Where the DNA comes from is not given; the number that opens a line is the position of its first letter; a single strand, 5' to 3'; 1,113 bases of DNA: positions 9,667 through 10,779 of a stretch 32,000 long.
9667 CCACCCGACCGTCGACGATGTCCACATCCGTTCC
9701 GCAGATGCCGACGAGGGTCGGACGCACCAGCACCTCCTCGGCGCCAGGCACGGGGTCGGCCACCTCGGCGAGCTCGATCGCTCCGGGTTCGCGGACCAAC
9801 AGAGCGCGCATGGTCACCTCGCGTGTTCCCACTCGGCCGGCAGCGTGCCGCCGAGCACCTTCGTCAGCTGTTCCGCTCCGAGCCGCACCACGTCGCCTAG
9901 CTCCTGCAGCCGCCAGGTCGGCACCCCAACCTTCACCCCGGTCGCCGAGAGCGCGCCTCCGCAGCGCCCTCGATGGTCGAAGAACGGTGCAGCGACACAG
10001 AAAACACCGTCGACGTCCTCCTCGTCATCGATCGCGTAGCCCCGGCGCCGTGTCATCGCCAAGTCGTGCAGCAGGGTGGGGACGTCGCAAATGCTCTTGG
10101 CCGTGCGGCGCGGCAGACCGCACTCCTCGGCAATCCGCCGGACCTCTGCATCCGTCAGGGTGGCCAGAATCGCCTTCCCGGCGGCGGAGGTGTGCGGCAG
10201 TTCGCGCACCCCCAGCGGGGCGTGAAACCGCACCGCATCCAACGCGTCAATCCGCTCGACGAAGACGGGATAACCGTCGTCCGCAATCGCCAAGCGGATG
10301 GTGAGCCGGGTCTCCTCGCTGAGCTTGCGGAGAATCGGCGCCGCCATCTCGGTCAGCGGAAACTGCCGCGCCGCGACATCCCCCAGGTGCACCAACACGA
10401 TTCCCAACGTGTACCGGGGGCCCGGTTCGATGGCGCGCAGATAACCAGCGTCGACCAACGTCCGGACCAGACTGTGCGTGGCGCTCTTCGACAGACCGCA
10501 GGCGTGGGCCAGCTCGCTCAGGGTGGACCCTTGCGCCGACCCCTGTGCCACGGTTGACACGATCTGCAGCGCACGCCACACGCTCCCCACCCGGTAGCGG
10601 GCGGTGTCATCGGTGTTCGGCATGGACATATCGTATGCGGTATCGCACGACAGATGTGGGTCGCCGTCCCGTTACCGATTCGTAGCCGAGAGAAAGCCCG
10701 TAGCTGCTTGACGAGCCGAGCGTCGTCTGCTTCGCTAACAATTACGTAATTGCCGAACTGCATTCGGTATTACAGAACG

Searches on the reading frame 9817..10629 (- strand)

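Call 44: search_protein_families(library=pfam, proteins=[window:9817-10629:-], max_evalue=0.001)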
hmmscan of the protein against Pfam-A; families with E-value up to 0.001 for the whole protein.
window:9817-10629:- (271 aa): 5 families
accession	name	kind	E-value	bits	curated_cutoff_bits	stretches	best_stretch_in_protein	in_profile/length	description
PF01614.24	IclR_C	-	3.2e-32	111.9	24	1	89-255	6-172/174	Bacterial transcriptional regulator IclR C-terminal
PF09339.16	HTH_IclR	-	6e-13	48.8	22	1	16-65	1-49/52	IclR helix-turn-helix domain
PF13412.12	HTH_24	-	1.2e-06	28.4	21.9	1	34-65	17-48/48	Winged helix-turn-helix DNA-binding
PF12802.13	MarR_2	-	2.5e-05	24.8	27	1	32-66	19-52/61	MarR family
PF13730.12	HTH_36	-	2.5e-05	24.4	25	0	36-64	27-55/55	Helix-turn-helix domain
